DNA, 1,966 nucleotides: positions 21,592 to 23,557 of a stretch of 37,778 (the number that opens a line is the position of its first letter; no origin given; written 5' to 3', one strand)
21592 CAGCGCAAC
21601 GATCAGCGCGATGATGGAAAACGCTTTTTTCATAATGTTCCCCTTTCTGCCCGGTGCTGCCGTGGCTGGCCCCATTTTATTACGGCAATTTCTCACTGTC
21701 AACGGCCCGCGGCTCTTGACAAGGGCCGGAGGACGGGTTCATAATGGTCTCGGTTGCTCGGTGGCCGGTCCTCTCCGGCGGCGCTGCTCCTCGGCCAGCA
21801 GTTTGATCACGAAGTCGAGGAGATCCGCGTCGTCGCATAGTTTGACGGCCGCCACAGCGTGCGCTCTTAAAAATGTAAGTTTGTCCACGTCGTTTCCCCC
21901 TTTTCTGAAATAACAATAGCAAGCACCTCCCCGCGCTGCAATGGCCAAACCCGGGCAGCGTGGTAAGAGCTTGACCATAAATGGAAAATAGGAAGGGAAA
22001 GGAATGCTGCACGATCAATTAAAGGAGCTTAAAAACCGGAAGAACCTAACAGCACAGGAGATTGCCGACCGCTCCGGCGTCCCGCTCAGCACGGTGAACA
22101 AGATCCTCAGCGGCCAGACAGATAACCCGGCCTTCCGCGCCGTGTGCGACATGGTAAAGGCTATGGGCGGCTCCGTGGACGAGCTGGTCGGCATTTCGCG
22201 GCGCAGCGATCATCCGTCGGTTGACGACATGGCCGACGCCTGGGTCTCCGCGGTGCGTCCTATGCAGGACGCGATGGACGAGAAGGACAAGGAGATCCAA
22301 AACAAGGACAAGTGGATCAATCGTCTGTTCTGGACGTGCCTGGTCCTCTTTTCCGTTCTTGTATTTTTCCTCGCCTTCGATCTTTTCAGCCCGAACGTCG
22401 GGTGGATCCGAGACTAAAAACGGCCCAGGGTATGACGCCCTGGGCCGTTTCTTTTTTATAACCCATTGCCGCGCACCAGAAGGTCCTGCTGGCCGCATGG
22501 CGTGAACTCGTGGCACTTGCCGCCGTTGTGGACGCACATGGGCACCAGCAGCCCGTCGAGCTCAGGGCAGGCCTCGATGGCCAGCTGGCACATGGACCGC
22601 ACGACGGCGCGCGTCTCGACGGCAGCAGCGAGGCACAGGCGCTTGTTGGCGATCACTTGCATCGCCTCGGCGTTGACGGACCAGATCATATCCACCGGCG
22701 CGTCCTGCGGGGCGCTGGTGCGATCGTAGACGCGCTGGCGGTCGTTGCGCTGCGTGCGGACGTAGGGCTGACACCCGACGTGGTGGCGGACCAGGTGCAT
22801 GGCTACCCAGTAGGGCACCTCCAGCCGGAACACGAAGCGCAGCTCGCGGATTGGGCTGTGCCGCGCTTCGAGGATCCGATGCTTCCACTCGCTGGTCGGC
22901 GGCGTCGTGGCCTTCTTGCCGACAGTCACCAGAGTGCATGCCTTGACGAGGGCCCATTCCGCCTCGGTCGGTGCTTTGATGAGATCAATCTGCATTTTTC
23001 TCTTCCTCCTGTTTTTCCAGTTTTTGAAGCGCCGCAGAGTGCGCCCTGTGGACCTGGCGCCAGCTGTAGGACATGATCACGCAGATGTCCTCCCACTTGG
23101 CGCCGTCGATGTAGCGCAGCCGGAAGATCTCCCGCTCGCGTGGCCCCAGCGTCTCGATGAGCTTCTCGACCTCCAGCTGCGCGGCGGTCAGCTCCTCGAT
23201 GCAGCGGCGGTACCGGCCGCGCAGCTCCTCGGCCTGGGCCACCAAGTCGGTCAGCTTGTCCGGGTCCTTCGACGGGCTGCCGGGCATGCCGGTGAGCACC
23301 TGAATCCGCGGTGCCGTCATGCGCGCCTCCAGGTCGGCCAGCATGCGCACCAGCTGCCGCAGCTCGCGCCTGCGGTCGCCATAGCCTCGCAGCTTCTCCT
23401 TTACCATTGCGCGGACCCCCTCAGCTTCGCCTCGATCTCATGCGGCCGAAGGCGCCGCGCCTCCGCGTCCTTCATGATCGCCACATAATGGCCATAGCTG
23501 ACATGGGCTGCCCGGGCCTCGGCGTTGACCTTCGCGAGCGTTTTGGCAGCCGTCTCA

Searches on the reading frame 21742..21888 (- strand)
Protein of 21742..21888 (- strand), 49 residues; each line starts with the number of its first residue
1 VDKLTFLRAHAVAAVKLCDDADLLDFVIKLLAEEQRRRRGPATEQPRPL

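Call 7: search_protein_families(library=pfam, max_evalue=1, proteins=[window:21742-21888:-])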
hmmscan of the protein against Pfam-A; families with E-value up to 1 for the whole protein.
seq(49 aa): 0 families

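Call 8: search_protein_families(library=phrogs, max_evalue=1, proteins=[window:21742-21888:-])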
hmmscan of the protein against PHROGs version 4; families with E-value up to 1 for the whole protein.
seq(49 aa): 0 families

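Call 14: find_homologous_proteins(query=A2, max_evalue=10)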
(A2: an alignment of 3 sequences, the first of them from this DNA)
Query A2 (3 sequences) (49 aa, profile of the alignment): 12 proteins with E <= 10 among 13 candidates.
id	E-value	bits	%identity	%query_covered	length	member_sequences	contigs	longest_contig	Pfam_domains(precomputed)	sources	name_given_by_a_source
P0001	5.5e-20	89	32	69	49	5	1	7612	-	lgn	-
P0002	2.0e-19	87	96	100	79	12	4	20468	-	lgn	-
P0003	1.3e-17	81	35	69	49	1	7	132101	-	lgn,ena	-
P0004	5.6e-17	79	50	69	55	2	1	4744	-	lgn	-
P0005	5.5e-16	76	38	76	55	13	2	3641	-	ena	-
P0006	1.7e-14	71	48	67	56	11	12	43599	-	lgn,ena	-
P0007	4.3e-14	70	95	78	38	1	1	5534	-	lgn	-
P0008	1.0e-13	68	42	67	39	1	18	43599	-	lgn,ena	-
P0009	1.2e-13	68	38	43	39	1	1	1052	-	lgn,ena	-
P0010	3.2e-12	64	-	-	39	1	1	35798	-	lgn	-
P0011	3.3e-11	60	67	43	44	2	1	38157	-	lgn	-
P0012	4.9e-5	41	56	69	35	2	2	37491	-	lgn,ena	-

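Call 17: find_encoding_contigs(protein=P0012, flank=6000, max_places=3)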
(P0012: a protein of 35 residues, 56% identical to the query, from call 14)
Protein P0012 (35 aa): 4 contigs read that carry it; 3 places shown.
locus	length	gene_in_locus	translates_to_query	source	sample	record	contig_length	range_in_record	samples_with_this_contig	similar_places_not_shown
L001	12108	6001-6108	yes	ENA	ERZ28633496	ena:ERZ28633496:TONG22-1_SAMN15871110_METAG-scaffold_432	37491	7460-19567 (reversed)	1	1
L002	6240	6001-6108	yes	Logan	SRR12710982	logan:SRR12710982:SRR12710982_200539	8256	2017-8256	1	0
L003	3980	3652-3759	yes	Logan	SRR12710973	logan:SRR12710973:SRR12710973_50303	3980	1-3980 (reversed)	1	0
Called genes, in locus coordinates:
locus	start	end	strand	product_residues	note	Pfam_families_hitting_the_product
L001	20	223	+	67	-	-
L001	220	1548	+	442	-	PF09992:NAGPA, PF05257:CHAP, PF01471:PG_binding_1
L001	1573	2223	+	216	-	-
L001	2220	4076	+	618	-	-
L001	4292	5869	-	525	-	PF00239:Resolvase, PF07508:Recombinase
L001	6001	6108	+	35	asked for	-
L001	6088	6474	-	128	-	PF13560:HTH_31 (weak), PF01381:HTH_3, PF13443:HTH_26 (weak)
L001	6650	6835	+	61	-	PF05339:DUF739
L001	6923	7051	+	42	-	-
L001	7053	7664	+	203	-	PF07486:Hydrolase_2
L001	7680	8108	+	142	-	-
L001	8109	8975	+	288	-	PF13730:HTH_36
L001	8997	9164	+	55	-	-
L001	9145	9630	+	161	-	PF05565:Sipho_Gp157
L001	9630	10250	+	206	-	PF04404:ERF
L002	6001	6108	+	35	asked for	-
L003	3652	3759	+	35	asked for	-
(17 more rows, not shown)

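Call 18: find_encoding_contigs(protein=P0011, flank=6000, max_places=3)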
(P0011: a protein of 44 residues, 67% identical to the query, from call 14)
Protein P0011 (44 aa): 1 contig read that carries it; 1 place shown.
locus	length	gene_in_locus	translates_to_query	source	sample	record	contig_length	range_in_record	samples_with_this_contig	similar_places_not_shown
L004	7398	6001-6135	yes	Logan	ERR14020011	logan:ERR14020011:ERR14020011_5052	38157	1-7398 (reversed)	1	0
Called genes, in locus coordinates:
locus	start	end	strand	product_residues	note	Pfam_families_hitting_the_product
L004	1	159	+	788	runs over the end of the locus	PF05272:VapE-like_dom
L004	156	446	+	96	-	-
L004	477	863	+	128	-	PF13392:HNH_3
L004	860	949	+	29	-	-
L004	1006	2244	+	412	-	PF00176:SNF2-rel_dom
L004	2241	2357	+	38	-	-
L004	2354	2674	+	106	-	-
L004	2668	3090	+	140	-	PF08281:Sigma70_r4_2, PF04545:Sigma70_r4 (weak)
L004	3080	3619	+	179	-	PF02511:Thy1 (faint)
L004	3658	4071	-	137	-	PF13560:HTH_31, PF01381:HTH_3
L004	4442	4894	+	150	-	-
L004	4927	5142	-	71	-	PF13443:HTH_26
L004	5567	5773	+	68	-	-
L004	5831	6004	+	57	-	-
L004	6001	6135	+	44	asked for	-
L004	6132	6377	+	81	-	-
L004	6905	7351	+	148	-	PF01844:HNH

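Call 24: find_encoding_contigs(protein=P0003, flank=5000, max_places=4)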
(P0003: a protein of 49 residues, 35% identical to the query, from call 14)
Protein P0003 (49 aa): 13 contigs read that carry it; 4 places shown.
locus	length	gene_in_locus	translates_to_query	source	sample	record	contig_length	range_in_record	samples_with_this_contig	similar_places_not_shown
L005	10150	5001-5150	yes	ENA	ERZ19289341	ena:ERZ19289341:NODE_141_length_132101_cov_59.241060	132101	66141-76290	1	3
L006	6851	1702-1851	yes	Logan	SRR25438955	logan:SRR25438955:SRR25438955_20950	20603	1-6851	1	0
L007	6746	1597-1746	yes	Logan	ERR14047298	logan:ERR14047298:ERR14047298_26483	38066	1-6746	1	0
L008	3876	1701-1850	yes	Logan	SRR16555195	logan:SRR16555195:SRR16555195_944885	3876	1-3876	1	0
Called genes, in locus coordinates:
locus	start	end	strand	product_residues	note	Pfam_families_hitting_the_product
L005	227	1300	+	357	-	PF01032:FecCD, PF00950:ABC-3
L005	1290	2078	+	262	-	PF00005:ABC_tran, PF02463:SMC_N (faint), PF13304:AAA_21 (weak)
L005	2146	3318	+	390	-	PF01432:Peptidase_M3 (weak)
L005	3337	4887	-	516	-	PF00239:Resolvase, PF07508:Recombinase, PF13408:Zn_ribbon_recom (weak)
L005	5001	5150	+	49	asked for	-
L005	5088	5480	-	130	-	PF13560:HTH_31, PF13443:HTH_26 (weak), PF01381:HTH_3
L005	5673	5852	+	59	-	-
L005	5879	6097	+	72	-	PF05339:DUF739, PF13443:HTH_26, PF13560:HTH_31 (faint), PF01381:HTH_3 (weak)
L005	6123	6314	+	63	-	-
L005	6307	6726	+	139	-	-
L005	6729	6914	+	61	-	-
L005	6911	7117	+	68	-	PF14359:DUF4406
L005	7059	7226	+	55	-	PF14359:DUF4406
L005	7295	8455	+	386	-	PF10926:DUF2800, PF12705:PDDEXK_1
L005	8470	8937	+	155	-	-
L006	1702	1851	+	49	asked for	-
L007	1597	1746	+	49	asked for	-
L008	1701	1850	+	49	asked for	-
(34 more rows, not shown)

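Call 25: find_encoding_contigs(protein=P0006, flank=5000, max_places=4)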
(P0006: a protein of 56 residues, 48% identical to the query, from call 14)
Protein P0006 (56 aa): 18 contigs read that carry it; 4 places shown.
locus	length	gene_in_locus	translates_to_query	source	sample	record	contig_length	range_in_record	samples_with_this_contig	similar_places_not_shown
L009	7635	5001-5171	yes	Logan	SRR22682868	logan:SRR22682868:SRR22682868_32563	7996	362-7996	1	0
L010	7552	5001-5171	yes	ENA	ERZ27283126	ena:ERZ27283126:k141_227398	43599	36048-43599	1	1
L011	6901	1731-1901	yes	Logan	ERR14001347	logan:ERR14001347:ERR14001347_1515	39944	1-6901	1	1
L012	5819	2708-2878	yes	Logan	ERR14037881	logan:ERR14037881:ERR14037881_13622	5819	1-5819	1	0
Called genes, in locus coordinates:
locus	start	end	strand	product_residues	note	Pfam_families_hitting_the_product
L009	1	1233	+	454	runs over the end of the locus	PF00176:SNF2-rel_dom, PF00270:DEAD, PF04851:ResIII (weak)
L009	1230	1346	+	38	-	-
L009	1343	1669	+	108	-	-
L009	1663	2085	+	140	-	PF08281:Sigma70_r4_2, PF04545:Sigma70_r4 (weak)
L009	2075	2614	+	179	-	PF02511:Thy1 (weak)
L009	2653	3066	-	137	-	PF13560:HTH_31, PF01381:HTH_3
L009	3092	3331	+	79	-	-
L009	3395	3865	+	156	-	-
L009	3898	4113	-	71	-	PF13443:HTH_26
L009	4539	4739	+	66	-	-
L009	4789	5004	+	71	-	-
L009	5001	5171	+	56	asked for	-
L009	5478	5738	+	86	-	-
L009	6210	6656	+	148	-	PF01844:HNH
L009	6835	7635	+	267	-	?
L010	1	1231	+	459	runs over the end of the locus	PF00176:SNF2-rel_dom, PF00270:DEAD (weak)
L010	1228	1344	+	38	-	-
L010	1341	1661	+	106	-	-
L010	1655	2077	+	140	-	PF08281:Sigma70_r4_2, PF04545:Sigma70_r4 (weak)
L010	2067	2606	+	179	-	PF02511:Thy1 (faint)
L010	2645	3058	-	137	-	PF13560:HTH_31, PF01381:HTH_3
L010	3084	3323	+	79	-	-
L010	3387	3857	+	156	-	-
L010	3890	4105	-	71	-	PF13443:HTH_26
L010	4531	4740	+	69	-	-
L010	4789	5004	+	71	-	-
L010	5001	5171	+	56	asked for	-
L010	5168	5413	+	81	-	-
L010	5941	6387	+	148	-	PF01844:HNH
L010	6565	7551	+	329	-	?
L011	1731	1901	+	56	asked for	-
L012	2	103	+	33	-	?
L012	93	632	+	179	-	PF02511:Thy1 (faint)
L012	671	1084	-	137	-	PF13560:HTH_31, PF01381:HTH_3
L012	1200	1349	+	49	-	-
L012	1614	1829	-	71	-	PF13443:HTH_26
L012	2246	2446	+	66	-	-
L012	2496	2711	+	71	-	-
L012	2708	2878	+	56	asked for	-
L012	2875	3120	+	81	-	-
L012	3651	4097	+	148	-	PF01844:HNH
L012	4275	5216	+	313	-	-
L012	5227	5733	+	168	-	-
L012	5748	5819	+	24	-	?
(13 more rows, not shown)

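Call 29: search_protein_families(library=ncbifam, max_evalue=1, proteins=[window:21742-21888:-])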
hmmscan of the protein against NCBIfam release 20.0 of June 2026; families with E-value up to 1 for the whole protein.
seq(49 aa): 0 families

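Call 87: search_protein_families(library=pfam, max_evalue=0.1, proteins=[L004:6132-6377:+, L009:5478-5738:+, L004:5831-6004:+, L004:4927-5142:-])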
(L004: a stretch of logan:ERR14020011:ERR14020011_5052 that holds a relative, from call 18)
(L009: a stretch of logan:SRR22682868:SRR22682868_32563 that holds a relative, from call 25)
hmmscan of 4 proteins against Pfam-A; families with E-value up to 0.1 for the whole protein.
L004:6132-6377:+ (81 aa): 0 families

L009:5478-5738:+ (86 aa): 0 families

L004:5831-6004:+ (57 aa): 1 family
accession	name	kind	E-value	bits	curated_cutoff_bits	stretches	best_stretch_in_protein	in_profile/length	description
PF24434.1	DUF7557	-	0.041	13.7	25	1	38-54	23-39/45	Family of unknown function (DUF7557)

L004:4927-5142:- (71 aa): 2 families
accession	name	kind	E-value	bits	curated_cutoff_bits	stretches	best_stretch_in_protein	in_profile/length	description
PF13443.12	HTH_26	-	3e-12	47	22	1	13-67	6-62/63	Cro/C1-type HTH DNA-binding domain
PF11792.14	Baculo_LEF5_C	-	0.017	15.2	24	1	35-53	22-41/42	Baculoviridae late expression factor 5 C-terminal domain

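Call 88: find_encoding_contigs(protein=P0004, flank=3000, max_places=2)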
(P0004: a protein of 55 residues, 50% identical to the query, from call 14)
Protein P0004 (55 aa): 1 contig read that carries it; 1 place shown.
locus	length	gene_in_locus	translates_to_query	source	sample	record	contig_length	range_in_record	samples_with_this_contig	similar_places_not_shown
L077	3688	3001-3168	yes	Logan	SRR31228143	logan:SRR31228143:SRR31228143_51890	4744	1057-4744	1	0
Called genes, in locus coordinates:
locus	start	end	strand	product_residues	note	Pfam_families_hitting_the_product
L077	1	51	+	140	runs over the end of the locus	PF07374:DUF1492 (faint), PF08281:Sigma70_r4_2, PF04545:Sigma70_r4 (weak)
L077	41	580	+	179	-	PF02511:Thy1 (weak)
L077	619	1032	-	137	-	PF13560:HTH_31, PF01381:HTH_3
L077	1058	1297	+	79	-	-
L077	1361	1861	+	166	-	-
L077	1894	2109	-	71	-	PF13443:HTH_26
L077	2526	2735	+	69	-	-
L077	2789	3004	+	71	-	-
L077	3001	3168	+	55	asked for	-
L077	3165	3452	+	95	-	-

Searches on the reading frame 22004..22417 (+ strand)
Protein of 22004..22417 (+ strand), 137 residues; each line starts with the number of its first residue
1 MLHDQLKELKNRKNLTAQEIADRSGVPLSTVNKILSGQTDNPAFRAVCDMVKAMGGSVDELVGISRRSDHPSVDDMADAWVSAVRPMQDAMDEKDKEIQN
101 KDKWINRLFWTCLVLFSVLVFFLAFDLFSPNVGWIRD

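Call 7: search_protein_families(library=pfam, max_evalue=1, proteins=[window:22004-22417:+])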
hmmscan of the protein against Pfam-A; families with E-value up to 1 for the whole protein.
window:22004-22417:+ (137 aa): 20 families
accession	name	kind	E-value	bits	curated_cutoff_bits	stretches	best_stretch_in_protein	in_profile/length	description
PF01381.28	HTH_3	-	1e-08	35.5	23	1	6-61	1-55/55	Helix-turn-helix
PF13560.12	HTH_31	-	2.8e-08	34.4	27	1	4-61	4-61/64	Helix-turn-helix domain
PF13744.12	HTH_37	-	0.00013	22.1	27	1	5-59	22-76/80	Helix-turn-helix domain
PF01978.25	TrmB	-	0.0011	19.2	25.6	1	11-36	19-44/68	Sugar-specific transcriptional regulator TrmB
PF13412.12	HTH_24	-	0.0019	18.2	21.9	1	6-35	9-38/48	Winged helix-turn-helix DNA-binding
PF13384.12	HTH_23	-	0.0027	17.9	24.6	1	14-36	17-39/50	Homeodomain-like domain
PF15978.11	TnsD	-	0.003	17.1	32.4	1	2-49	187-234/355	Tn7-like transposition protein D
PF09339.16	HTH_IclR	-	0.0031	17.7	22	1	12-35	16-39/52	IclR helix-turn-helix domain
PF04545.22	Sigma70_r4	-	0.011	15.7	24.1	1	13-35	19-41/50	Sigma-70, region 4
PF12802.13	MarR_2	-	0.018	15.6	27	1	4-35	9-41/61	MarR family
PF08279.18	HTH_11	-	0.02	15.2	25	1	6-33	6-34/55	HTH domain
PF01047.28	MarR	-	0.041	14.2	24.6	1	6-35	9-38/59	MarR family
PF00482.28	T2SSF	-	0.046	14.1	25.2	1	23-123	10-117/125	Type II secretion system (T2SS), protein F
PF08281.18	Sigma70_r4_2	-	0.09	12.9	25.7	1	13-34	25-46/54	Sigma-70, region 4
PF12844.13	HTH_19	-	0.12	12.7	30.2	1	6-46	4-43/64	Helix-turn-helix domain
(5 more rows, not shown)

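Call 8: search_protein_families(library=phrogs, max_evalue=1, proteins=[window:22004-22417:+])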
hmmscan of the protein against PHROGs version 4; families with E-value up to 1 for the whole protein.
window:22004-22417:+ (137 aa): 35 families (the best 25 are shown)
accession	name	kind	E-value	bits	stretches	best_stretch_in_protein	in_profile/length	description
phrog_3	-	transcription regulation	2.2e-07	32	1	2-92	89-179/430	transcriptional repressor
phrog_6223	-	transcription regulation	3e-07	31.4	1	11-50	14-53/73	transcriptional repressor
phrog_8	-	transcription regulation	4.5e-07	30.6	1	6-79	81-233/346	transcriptional regulator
phrog_9425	-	transcription regulation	9.9e-07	29.4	1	7-47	14-53/72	transcriptional repressor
phrog_4779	-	transcription regulation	1.6e-05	26.4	1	1-53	2-54/98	transcriptional regulator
phrog_4583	-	transcription regulation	5.3e-05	24.2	1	4-39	13-48/81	transcriptional repressor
phrog_4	-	transcription regulation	7.7e-05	22.8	1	3-64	138-194/400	transcriptional repressor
phrog_5823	-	transcription regulation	0.0001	22.6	1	4-73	9-78/404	transcriptional regulator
phrog_1373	-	transcription regulation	0.00012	23.2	1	3-55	65-116/166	transcriptional regulator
phrog_3557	-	transcription regulation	0.00018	22.7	1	14-62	25-72/142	transcriptional regulator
phrog_7950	-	transcription regulation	0.0002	22.4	1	4-33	10-39/68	transcriptional repressor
phrog_2339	-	DNA, RNA and nucleotide metabolism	0.00033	21.6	1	2-59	26-83/98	HTH DNA binding protein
phrog_8994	-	unknown function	0.0024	18.8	1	5-59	9-63/74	-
phrog_1381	-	moron, auxiliary metabolic gene and host takeover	0.0036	17.6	1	7-67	19-78/264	plasmid antitoxin with HTH domain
phrog_32768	-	unknown function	0.0049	16.6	1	6-64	14-72/446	-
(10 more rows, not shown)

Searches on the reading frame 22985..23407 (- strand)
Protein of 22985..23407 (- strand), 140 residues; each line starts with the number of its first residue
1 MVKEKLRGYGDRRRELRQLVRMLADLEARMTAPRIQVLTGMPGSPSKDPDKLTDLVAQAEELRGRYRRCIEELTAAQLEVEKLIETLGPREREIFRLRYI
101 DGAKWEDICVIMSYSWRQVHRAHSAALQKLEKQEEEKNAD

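Call 79: search_protein_families(library=pfam, max_evalue=0.01, proteins=[window:22985-23407:-])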
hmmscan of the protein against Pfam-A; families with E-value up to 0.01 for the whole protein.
window:22985-23407:- (140 aa): 3 families
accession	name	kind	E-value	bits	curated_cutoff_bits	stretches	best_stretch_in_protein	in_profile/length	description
PF08281.18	Sigma70_r4_2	-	1.2e-08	34.8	25.7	1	78-130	2-54/54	Sigma-70, region 4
PF04545.22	Sigma70_r4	-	9.5e-07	28.7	24.1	1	84-130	2-48/50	Sigma-70, region 4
PF07374.17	DUF1492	-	2.9e-05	24.6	21.5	1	43-131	15-100/100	Protein of unknown function (DUF1492)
